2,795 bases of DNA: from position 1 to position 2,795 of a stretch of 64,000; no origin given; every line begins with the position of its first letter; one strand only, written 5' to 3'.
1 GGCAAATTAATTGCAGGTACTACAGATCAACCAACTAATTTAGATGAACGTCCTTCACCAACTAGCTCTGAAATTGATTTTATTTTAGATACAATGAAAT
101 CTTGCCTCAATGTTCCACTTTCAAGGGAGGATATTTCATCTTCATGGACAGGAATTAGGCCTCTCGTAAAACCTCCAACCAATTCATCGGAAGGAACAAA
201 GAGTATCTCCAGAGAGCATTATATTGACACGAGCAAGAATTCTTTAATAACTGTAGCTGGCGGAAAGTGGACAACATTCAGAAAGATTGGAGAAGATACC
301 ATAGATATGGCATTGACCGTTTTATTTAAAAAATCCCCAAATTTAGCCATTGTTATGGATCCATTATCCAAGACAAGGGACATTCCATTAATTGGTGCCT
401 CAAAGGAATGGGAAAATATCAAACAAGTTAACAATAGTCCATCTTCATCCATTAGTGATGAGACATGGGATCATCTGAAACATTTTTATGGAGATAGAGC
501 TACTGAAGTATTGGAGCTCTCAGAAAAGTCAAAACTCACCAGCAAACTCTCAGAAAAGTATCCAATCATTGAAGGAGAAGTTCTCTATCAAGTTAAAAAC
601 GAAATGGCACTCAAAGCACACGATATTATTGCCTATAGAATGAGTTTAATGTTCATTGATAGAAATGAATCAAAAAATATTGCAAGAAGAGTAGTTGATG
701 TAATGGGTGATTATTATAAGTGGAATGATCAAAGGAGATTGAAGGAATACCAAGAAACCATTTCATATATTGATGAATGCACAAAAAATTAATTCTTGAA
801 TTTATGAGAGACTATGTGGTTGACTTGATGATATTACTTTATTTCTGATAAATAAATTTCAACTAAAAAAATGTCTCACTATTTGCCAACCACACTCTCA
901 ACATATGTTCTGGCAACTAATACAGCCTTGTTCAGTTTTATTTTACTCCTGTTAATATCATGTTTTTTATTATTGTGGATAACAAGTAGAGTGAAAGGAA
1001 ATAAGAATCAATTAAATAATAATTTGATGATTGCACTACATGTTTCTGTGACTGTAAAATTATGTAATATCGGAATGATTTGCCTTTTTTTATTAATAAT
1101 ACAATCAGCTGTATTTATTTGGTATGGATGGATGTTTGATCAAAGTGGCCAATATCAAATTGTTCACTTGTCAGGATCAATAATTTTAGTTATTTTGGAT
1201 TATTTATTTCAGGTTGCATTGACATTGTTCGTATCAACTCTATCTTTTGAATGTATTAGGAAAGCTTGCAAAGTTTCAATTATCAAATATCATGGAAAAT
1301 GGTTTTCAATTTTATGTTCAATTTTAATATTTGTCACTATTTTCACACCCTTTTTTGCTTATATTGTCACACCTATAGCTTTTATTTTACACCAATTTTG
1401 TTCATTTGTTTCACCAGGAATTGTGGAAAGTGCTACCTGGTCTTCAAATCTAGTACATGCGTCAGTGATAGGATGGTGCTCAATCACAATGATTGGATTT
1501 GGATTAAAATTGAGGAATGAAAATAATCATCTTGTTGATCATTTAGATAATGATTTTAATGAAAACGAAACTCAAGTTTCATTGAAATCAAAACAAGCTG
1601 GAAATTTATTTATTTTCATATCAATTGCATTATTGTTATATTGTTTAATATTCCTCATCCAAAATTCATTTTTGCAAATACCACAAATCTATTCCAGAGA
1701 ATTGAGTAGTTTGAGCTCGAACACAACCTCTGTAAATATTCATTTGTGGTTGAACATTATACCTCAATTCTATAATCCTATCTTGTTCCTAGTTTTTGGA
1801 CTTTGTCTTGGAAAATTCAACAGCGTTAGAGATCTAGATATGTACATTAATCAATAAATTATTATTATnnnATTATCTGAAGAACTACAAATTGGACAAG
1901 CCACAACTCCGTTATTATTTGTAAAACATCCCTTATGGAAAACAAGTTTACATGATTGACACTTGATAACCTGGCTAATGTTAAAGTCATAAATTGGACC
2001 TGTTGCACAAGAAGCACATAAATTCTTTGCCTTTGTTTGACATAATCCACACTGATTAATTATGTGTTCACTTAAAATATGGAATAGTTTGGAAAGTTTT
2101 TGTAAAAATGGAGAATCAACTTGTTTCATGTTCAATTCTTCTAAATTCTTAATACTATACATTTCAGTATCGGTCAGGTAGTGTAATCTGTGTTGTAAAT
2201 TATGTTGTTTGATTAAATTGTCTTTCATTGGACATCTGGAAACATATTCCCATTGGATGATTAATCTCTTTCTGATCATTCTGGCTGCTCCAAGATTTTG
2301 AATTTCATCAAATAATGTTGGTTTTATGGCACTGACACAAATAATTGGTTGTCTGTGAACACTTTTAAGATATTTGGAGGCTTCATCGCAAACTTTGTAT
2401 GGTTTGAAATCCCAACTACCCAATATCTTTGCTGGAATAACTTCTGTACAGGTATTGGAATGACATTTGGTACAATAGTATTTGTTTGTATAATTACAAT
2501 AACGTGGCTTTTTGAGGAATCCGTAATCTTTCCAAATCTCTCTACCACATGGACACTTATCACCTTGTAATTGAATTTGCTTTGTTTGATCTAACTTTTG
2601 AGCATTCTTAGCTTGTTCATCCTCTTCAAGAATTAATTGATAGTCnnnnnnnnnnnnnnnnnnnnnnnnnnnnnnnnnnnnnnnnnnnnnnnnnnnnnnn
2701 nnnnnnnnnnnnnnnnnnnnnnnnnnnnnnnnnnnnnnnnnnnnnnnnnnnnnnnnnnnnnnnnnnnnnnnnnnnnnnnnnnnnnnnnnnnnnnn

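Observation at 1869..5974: Rubicon-like autophagy/endosome regulator carrying an inserted atypical bromodomain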

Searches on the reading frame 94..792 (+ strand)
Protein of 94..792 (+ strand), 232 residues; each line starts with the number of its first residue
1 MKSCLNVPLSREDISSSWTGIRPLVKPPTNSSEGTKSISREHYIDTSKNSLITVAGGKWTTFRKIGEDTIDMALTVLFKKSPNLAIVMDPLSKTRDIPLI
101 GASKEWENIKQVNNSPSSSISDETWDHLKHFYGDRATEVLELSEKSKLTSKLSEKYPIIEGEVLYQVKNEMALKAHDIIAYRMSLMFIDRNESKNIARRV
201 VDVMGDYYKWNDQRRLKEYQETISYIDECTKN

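Call 52: search_protein_families(library=pfam, proteins=[window:94-792:+], max_evalue=0.01)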
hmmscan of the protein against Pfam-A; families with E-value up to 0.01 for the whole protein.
window:94-792:+ (232 aa): 1 family
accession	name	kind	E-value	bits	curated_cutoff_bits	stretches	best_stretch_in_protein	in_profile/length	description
PF16901.10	DAO_C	-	7.9e-31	107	31.4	1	92-215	1-126/126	C-terminal domain of alpha-glycerophosphate oxidase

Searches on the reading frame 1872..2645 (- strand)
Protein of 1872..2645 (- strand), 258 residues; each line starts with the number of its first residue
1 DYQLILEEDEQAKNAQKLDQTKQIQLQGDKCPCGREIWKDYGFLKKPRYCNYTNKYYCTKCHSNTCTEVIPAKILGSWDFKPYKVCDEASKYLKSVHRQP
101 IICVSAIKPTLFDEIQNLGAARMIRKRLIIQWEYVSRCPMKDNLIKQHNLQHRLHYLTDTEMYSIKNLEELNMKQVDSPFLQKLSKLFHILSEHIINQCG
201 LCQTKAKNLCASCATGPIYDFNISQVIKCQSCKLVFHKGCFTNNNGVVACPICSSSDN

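Call 10: find_homologous_proteins(query=window:1872-2645:-, max_evalue=0.001)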
Query seq(258 aa): 92 candidates shared short words with the query, none scored E <= 0.001.

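Call 15: search_solved_structures(query=window:1872-2645:-, max_evalue=0.01, show_alignments=2)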
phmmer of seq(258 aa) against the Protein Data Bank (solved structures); distinct sequences matched with E-value up to 0.01: 1.
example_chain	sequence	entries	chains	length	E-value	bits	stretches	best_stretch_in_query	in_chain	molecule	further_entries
6wcw_A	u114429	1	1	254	3.1e-22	82.6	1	27-253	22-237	Run domain Beclin-1-interacting and cysteine-rich domain-containing protein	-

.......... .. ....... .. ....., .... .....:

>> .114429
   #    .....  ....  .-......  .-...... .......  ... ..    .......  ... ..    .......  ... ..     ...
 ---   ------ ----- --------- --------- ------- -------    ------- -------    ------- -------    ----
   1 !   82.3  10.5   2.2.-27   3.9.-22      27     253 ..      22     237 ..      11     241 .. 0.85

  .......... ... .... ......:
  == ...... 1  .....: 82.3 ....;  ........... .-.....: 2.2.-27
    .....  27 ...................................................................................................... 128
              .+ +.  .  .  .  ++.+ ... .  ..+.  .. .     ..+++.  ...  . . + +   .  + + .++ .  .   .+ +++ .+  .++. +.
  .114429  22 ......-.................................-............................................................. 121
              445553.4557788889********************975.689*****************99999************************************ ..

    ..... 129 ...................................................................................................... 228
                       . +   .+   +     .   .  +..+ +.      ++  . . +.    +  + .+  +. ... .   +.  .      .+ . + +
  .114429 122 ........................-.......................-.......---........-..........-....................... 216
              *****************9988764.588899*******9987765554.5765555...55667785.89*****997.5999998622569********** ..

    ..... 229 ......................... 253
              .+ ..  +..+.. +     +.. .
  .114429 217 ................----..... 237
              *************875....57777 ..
